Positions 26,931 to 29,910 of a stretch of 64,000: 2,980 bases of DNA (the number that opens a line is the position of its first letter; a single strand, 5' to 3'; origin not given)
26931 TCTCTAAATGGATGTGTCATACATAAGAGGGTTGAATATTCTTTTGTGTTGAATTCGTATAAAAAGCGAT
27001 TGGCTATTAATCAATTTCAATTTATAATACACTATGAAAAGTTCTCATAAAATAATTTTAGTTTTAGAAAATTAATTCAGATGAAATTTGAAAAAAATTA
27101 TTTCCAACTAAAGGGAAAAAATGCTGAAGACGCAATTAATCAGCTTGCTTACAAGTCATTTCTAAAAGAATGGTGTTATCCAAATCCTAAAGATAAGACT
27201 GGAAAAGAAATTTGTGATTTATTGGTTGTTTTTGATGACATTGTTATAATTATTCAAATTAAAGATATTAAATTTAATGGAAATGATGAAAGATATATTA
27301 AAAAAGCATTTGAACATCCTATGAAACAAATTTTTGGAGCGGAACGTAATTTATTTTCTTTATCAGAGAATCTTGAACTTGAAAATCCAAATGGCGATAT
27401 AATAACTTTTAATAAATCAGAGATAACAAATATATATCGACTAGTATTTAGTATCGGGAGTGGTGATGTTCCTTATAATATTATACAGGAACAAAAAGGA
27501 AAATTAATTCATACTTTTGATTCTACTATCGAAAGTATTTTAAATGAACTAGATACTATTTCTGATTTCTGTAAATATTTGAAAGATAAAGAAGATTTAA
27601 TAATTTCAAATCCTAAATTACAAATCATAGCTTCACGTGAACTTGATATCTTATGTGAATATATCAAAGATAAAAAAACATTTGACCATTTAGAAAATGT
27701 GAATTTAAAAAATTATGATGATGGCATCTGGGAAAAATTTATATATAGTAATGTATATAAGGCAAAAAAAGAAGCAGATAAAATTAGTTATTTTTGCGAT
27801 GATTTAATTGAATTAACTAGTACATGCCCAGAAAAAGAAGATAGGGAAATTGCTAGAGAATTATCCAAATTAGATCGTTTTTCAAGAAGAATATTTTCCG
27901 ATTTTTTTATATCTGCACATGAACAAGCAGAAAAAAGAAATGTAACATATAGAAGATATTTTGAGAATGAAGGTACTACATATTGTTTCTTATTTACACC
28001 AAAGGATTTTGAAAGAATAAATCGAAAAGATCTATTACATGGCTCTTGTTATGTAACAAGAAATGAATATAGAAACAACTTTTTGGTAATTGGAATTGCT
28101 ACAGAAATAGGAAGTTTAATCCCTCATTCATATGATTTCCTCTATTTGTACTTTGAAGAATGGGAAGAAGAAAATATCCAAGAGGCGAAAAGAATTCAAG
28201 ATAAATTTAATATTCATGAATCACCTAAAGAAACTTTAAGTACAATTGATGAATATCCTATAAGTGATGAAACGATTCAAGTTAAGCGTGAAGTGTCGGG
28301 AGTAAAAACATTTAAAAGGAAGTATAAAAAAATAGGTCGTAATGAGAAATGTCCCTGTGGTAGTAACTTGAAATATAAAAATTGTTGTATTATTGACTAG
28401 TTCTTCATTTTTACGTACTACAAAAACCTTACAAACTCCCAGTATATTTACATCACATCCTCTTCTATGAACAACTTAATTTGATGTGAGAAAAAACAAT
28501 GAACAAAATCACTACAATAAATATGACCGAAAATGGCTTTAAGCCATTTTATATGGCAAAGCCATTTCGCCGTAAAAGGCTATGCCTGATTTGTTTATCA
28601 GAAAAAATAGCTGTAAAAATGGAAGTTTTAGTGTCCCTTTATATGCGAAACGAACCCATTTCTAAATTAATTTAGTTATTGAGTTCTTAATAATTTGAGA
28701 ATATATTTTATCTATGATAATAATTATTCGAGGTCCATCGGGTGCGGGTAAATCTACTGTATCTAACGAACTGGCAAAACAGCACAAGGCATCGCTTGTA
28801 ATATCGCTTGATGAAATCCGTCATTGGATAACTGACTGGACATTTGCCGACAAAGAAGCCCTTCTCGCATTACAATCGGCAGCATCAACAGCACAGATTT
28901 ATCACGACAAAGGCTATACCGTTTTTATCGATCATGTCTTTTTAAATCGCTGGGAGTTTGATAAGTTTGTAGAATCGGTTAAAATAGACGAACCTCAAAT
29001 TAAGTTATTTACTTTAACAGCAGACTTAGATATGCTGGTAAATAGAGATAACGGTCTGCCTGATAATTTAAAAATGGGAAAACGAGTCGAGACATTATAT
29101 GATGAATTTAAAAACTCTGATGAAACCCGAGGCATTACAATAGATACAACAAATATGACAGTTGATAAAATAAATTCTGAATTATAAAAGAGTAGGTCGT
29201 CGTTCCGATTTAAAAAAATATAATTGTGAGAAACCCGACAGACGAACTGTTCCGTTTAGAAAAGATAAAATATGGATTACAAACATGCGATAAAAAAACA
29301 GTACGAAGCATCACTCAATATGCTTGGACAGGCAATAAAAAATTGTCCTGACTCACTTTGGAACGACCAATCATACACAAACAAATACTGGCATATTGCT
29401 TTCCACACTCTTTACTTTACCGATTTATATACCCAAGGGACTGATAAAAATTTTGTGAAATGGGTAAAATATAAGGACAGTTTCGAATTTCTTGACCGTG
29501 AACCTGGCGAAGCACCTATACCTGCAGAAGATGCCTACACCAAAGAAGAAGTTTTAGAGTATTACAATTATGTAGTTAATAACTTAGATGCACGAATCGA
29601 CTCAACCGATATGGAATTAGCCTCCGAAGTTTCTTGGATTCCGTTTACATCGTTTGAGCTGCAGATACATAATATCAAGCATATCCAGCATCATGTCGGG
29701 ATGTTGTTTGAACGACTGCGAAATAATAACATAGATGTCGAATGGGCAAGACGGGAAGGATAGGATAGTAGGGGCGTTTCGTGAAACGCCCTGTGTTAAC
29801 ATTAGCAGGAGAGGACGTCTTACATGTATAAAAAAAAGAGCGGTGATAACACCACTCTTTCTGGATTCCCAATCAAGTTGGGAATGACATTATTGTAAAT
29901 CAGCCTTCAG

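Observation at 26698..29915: AT-rich islet between the lptFG-methyltransferase block and ahcY: NERD-like/SEC-C protein plus small kinase and DinB genes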

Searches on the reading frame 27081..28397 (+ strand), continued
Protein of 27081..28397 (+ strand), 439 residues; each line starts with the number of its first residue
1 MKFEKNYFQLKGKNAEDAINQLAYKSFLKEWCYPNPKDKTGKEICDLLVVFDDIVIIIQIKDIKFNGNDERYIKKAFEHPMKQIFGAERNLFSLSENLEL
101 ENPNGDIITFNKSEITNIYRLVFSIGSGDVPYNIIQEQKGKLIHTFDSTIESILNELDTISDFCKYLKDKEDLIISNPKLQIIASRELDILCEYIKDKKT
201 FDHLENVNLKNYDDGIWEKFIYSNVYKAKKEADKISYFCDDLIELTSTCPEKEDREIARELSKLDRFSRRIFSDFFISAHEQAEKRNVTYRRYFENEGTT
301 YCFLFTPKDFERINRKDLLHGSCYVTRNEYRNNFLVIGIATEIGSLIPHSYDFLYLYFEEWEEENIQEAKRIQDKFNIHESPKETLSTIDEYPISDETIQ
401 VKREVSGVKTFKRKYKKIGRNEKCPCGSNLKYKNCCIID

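Call 104: search_protein_families(library=pfam, proteins=[L001:1466-2371:+, L001:4560-5342:-, L002:9393-9911:+, L002:11376-14816:+, L003:9433-9927:+, L004:11336-12598:-, L004:9070-9603:-], max_evalue=0.001)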
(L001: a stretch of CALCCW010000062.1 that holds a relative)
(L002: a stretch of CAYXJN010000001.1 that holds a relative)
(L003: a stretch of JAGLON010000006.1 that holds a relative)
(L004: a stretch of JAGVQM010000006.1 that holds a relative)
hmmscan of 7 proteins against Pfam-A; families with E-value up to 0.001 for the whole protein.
L001:1466-2371:+ (302 aa): 0 families

L001:4560-5342:- (261 aa): 2 families
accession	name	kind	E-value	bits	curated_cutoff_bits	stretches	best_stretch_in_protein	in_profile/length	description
PF00378.25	ECH_1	-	1.1e-70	238.3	27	1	12-260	3-250/251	Enoyl-CoA hydratase/isomerase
PF16113.10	ECH_2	-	9.1e-42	144.2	27.2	1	17-196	3-184/335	Enoyl-CoA hydratase/isomerase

L002:9393-9911:+ (173 aa): 4 families
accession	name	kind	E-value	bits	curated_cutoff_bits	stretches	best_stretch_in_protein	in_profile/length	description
PF00583.31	Acetyltransf_1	-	7.4e-18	65.4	20.7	1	60-147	28-116/116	Acetyltransferase (GNAT) family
PF13508.13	Acetyltransf_7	-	2e-14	54.1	27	1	66-148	3-83/84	Acetyltransferase (GNAT) domain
PF13673.13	Acetyltransf_10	-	2.9e-09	37.4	23.6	1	47-152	12-112/128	Acetyltransferase (GNAT) domain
PF14542.12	Acetyltransf_CG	-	8.2e-05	23.1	30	1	75-125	9-59/80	GCN5-related N-acetyl-transferase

L002:11376-14816:+ (1147 aa): 6 families
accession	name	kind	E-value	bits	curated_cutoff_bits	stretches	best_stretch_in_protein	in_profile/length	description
PF07733.18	DNA_pol3_alpha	-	8.2e-104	347.3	23.9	1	303-559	3-260/260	Bacterial DNA polymerase III alpha NTPase domain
PF17657.6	DNA_pol3_finger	-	3.9e-61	205.6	22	1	562-725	1-164/166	Bacterial DNA polymerase III alpha subunit finger domain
PF02811.25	PHP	-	2.8e-60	203.8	26.4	1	8-182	1-164/164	PHP domain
PF14579.12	HHH_6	-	4.3e-30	104.2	25.6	1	801-888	2-89/90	Helix-hairpin-helix motif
PF01336.31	tRNA_anti-codon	-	1.3e-10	41.5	27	1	982-1057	1-72/75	OB-fold nucleic acid binding domain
PF12836.13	HHH_3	-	0.00017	22.1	27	1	826-869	16-56/65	Helix-hairpin-helix motif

L003:9433-9927:+ (165 aa): 1 family
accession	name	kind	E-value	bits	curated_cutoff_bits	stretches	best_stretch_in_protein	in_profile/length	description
PF01797.21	Y1_Tnp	-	1.4e-12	48.2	23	1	16-103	10-98/121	Transposase IS200 like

L004:11336-12598:- (421 aa): 1 family
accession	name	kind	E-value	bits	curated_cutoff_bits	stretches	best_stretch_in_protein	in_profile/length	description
PF13884.11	Peptidase_S74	-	3.3e-09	37.3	22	1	313-365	1-53/58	Chaperone of endosialidase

L004:9070-9603:- (178 aa): 0 families

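Call 111: search_protein_families(library=phrogs, proteins=[window:27081-28397:+, L088:5449-6921:+], max_evalue=0.01)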
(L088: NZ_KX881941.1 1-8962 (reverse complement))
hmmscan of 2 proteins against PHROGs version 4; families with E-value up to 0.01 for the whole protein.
window:27081-28397:+ (439 aa): 3 families
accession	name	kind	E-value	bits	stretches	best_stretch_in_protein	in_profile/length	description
phrog_18195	-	unknown function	1.5e-18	67.8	2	141-435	184-485/489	-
phrog_24700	-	unknown function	0.0012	20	1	413-437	196-220/221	-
phrog_30159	-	unknown function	0.0017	19.5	1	412-436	38-62/69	-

L088:5449-6921:+ (491 aa): 2 families
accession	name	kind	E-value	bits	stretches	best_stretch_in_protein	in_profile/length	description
phrog_18195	-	unknown function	1.3e-166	556.2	1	1-490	1-489/489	-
phrog_24700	-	unknown function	2e-05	25.8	1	456-486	188-218/221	-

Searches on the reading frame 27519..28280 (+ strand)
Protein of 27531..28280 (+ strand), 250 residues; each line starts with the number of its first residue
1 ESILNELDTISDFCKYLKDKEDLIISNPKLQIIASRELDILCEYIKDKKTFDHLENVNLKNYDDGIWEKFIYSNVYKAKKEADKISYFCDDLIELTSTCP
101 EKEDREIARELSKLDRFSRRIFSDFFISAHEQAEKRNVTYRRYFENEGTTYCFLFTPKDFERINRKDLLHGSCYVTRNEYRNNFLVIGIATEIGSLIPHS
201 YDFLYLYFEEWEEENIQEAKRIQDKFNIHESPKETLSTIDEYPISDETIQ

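Call 59: search_protein_families(library=pfam, proteins=[window:27531-28280:+], max_evalue=10)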
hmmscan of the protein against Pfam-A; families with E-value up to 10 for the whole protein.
window:27531-28280:+ (250 aa): 1 family
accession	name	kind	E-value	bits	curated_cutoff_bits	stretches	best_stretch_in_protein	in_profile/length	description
PF24982.1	DUF7773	-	0.11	13.2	26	1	67-144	20-95/117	Domain of unknown function (DUF7773)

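Call 89: predict_structure(alignment_id=A5)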
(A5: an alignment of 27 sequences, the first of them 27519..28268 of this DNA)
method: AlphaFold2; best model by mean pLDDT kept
length: 250 residues; sequences in the alignment: 27
mean_pLDDT: 90.4   pTM: 0.83
mean pLDDT of the five models: 90.4, 89.7, 88.8, 88.7, 85.9
residues with pLDDT >= 90: 163; 70-90: 81; 50-70: 5; < 50: 1
segments of 3 or more residues with pLDDT < 50: none
pLDDT, mean of each block of 10 residues (from residue 1): 80 88 91 84 91 89 87 91 90 93 93 94 94 94 94 96 94 97 95 89 87 96 96 83 76
secondary structure, 60 per line:
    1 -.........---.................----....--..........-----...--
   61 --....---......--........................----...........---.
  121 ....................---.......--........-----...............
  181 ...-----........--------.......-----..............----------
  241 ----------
elements in order: H2-10 H14-30 E35-38 H41-50 E63-66 H70-75 H78-101 H106-116 H120-140 E144-150 E153-160 H166-183 E189-196 E205-211 H217-230

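Call 92: fold_search(model_id=the predicted structure, library=pdb)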
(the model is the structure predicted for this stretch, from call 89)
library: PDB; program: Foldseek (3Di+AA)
matches with E <= 10: 766; with E <= 0.001: 0
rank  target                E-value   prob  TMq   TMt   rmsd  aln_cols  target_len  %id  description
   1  3h4r                  7.6e-03  0.54  0.20  0.22  17.2       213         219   13  Crystal structure of E. coli RecE exonuclease (released 2009-05-26)
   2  4rpa_A                1.3e-02  0.38  0.18  0.17  14.6       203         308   14  Crystal structure of inorganic pyrophosphatase from Staphylococcus aureus in complex with Mn2+ (released 2015-01-21)
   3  2eb0_A                2.2e-02  0.25  0.19  0.16  14.1       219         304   12  Crystal structure of Methanococcus jannaschii putative family II inorganic pyrophosphatase (released 2007-08-07)
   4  7ewy_A                9.5e-02  0.15  0.15  0.20  18.9       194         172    8  Crystal structure of Ebinur Lake virus cap snatching endonuclease (D79A mutant) (released 2022-01-26)
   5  3l0a                  1.1e-01  0.10  0.17  0.16  18.4       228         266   10  Crystal structure of Putative exonuclease (RER070207002219) from Eubacterium rectale at 2.19 A resolution (released 2010-01-12)
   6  8ki7_A                1.2e-01  0.09  0.16  0.03  21.3       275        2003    9  Structure of Tomato spotted wilt virus L protein contained endoH domain binding to 3'5'vRNA (released 2024-09-25)
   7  5f6c_B                1.3e-01  0.08  0.13  0.08  19.2       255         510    9  The structure of E. coli RNase E catalytically inactive mutant with RNA bound (released 2016-12-14)
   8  7ex0_A                1.4e-01  0.14  0.18  0.24  21.1       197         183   14  Crystal structure of Ebinur Lake virus cap snatching endonuclease (K108A mutant) (released 2022-01-26)
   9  7ewu_A                1.4e-01  0.15  0.19  0.25  21.3       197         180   13  Crystal structure of Ebinur Lake virus cap snatching endonuclease (WT) (released 2022-01-26)
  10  7ewz_B                1.5e-01  0.20  0.19  0.25  19.3       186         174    8  Crystal structure of Ebinur Lake virus cap snatching endonuclease (D92A mutant) (released 2022-01-26)
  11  7ewx_B                1.6e-01  0.15  0.19  0.24  20.2       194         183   12  Crystal structure of Ebinur Lake virus cap snatching endonuclease (P78A mutant) (released 2022-01-26)
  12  2vrt_C                1.8e-01  0.09  0.16  0.11  19.4       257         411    8  Crystal Structure of E. coli RNase E possessing M1 RNA fragments - Catalytic Domain (released 2008-07-22)
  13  7esy_B                1.9e-01  0.21  0.24  0.10  15.2       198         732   12  Crystal structure of the complex formed by Wolbachia cytoplasmic incompatibility factors CidA and CidBND1-ND2 from wPi (released 2021-11-10)
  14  7ewy_D                1.9e-01  0.12  0.18  0.25  20.5       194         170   12  Crystal structure of Ebinur Lake virus cap snatching endonuclease (D79A mutant) (released 2022-01-26)
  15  4cti_D                2.0e-01  0.07  0.13  0.14  22.3       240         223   12  Escherichia coli EnvZ histidine kinase catalytic part fused to Archaeoglobus fulgidus Af1503 HAMP domain (released 2014-04-09)
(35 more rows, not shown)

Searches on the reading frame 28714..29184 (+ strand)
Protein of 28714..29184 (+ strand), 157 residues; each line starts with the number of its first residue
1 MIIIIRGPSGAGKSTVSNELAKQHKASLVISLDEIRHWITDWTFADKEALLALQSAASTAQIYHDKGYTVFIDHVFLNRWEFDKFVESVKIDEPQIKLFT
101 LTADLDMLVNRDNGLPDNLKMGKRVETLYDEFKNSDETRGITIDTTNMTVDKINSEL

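Call 3: search_protein_families(library=pfam, proteins=[window:28714-29184:+], max_evalue=1)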
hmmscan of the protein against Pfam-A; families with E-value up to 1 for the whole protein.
window:28714-29184:+ (157 aa): 29 families (the best 25 are shown)
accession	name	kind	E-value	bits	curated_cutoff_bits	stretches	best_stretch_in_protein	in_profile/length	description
PF13671.12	AAA_33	-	3.5e-12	47.3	27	1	3-111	2-114/143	AAA domain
PF13173.12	AAA_14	-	7e-06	26.5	27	1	2-97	4-92/129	AAA domain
PF13238.12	AAA_18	-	6.2e-05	23.9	29.4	1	3-29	1-25/128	AAA domain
PF02224.24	Cytidylate_kin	-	0.00013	22.2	26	1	3-30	1-28/211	Cytidylate kinase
PF06414.18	Zeta_toxin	-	0.00042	20.2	22.3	1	2-102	18-130/199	Zeta toxin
PF13191.12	AAA_16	-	0.00064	20.7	32.6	1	2-44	26-75/167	AAA ATPase domain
PF03215.21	Rad17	-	0.00082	19.8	23.8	1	2-36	47-81/186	Rad17 P-loop domain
PF20720.3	nSTAND3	-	0.00098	19.3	27.2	1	2-43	19-62/155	Novel STAND NTPase 3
PF01583.26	APS_kinase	-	0.001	19.5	21.1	1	2-81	4-88/152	Adenylylsulphate kinase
PF13521.12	AAA_28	-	0.0011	19.7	27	1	3-33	2-29/164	AAA domain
PF07931.18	CPT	-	0.0012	19.1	22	1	1-152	2-162/172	Chloramphenicol phosphotransferase-like protein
PF00009.33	GTP_EFTU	-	0.0014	18.6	26.5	1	2-68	5-71/188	Elongation factor Tu GTP binding domain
PF00005.33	ABC_tran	-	0.0032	18.5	25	1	2-27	13-39/137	ABC transporter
PF13401.12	AAA_22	-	0.0032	18.2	27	1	2-27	7-35/130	AAA domain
PF03193.22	RsgA_GTPase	-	0.0038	17.5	30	1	2-26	108-132/174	RsgA GTPase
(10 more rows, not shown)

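Call 4: search_protein_families(library=padloc, proteins=[window:28714-29184:+], max_evalue=1)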
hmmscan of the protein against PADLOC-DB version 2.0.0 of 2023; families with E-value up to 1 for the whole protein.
window:28714-29184:+ (157 aa): 5 families
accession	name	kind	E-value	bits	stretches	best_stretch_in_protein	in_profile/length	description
PDLC04690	PDC-M51B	-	5.2e-06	24.3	1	2-110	4-120/191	-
PDLC02911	VakA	-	3.2e-05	22.6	1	3-43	5-45/163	-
PDLC04787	PDC-S01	-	0.012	12.5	1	2-97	29-121/412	-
PDLC00303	PtuA1|PtuA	-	0.016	12.3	1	2-25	14-41/386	AAA ATPase domain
PDLC04790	PDC-S01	-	0.017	11.8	1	2-34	29-60/422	-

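Call 5: search_protein_families(library=ncbifam, proteins=[window:28714-29184:+], max_evalue=1)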
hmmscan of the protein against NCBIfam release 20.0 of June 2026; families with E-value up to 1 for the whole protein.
window:28714-29184:+ (157 aa): 58 families (the best 25 are shown)
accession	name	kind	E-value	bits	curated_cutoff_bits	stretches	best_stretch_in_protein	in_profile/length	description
NF038208.1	garosamine_AAA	equivalog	2.1e-07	30.8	170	1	1-111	1-109/167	Gar/GrdA family gentamicin resistance ATP-binding protein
NF005115.0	PRK06547.1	equivalog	9.2e-07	28.4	173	1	1-35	16-50/172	hypothetical protein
NF005255.0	PRK06762.2-2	equivalog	9.6e-07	28.9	140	1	2-39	5-43/163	hypothetical protein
NF005994.0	PRK08118.1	equivalog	2.9e-05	24.2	215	1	3-55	4-54/172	DNA topology modulation protein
TIGR03574.1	selen_PSTK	equivalog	4.6e-05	23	290.5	1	2-153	1-159/249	L-seryl-tRNA(Sec) kinase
NF003259.0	PRK04220.1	equivalog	5.6e-05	22.7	343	1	1-37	93-129/306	2-phosphoglycerate kinase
TIGR00017.1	cmk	equivalog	0.00012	21.9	135.55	1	1-28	3-30/217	(d)CMP kinase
TIGR03263.1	guanyl_kin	equivalog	0.00013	21.7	160.45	1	2-31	3-31/180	guanylate kinase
NF004041.0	PRK05541.1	subfamily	0.00015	21.9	127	1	1-75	8-86/176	adenylyl-sulfate kinase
TIGR00455.1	apsK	equivalog_domain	0.00029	20.6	138.7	1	2-122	20-144/184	adenylyl-sulfate kinase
TIGR02173.1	cyt_kin_arch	equivalog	0.00039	20.5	102.1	1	1-37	1-36/169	(d)CMP kinase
NF004035.0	PRK05506.1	subfamily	0.00041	18.7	715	1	2-123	462-587/632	bifunctional sulfate adenylyltransferase subunit 1/adenylylsulfate kinase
NF008995.0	PRK12338.1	equivalog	0.00063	19.2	434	1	2-39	6-43/319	hypothetical protein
NF005252.0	PRK06762.1-3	equivalog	0.00076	19.3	258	1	2-89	13-98/189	hypothetical protein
NF003013.0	PRK03846.1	subfamily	0.00092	18.9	163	1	2-151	30-184/202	adenylyl-sulfate kinase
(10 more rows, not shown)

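Call 111: search_protein_families(library=phrogs, proteins=[window:28714-29184:+], max_evalue=0.01)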
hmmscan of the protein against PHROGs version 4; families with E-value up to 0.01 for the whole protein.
window:28714-29184:+ (157 aa): 9 families
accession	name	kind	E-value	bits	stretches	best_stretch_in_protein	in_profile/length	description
phrog_505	-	other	8.1e-12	46.2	1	2-139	4-147/295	polynucleotide kinase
phrog_761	-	other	5.9e-09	37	1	1-151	20-201/362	thymidylate kinase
phrog_2071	-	other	6.3e-08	33.7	1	1-86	17-102/282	ATPase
phrog_10255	-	other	6.2e-07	30.4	1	1-50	2-51/230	kinase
phrog_1815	-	other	0.00013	23.3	1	1-31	4-34/197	guanylate kinase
phrog_293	-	moron, auxiliary metabolic gene and host takeover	0.00025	20.1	1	2-36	165-200/1058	ABC transporter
phrog_14685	-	unknown function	0.00048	21.1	1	3-57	5-56/88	-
phrog_800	-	head and packaging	0.003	17.2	1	2-33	34-65/511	terminase small subunit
phrog_6891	-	other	0.0049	17.5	1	3-24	45-66/310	ATPase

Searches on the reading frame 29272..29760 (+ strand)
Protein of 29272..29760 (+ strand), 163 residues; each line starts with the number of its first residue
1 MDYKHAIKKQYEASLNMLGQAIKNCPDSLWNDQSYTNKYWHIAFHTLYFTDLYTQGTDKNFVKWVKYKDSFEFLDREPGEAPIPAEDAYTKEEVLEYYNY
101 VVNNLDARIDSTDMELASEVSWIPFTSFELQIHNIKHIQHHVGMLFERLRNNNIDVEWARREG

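Call 3: search_protein_families(library=pfam, proteins=[window:29272-29760:+], max_evalue=1)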
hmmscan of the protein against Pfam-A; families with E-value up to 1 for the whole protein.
window:29272-29760:+ (163 aa): 2 families
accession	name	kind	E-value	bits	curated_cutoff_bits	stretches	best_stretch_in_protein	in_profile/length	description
PF12867.12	DinB_2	-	7.8e-07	30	24.8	1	10-144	1-127/128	DinB superfamily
PF04978.18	MST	-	0.073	14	27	1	77-143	68-138/149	Mycothiol-S-transferase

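Call 4: search_protein_families(library=padloc, proteins=[window:29272-29760:+], max_evalue=1)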
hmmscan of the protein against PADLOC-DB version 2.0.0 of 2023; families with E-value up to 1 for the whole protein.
window:29272-29760:+ (163 aa): 0 families

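Call 5: search_protein_families(library=ncbifam, proteins=[window:29272-29760:+], max_evalue=1)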
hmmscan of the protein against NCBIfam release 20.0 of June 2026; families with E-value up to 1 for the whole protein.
window:29272-29760:+ (163 aa): 1 family
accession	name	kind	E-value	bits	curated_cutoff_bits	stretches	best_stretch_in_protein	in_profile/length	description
NF005483.0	PRK07088.1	equivalog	0.0036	15.5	1214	1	18-119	65-168/764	ribonucleoside-diphosphate reductase subunit alpha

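Call 111: search_protein_families(library=phrogs, proteins=[window:29272-29760:+], max_evalue=0.01)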
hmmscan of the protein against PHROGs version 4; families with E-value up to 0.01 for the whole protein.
window:29272-29760:+ (163 aa): 0 families
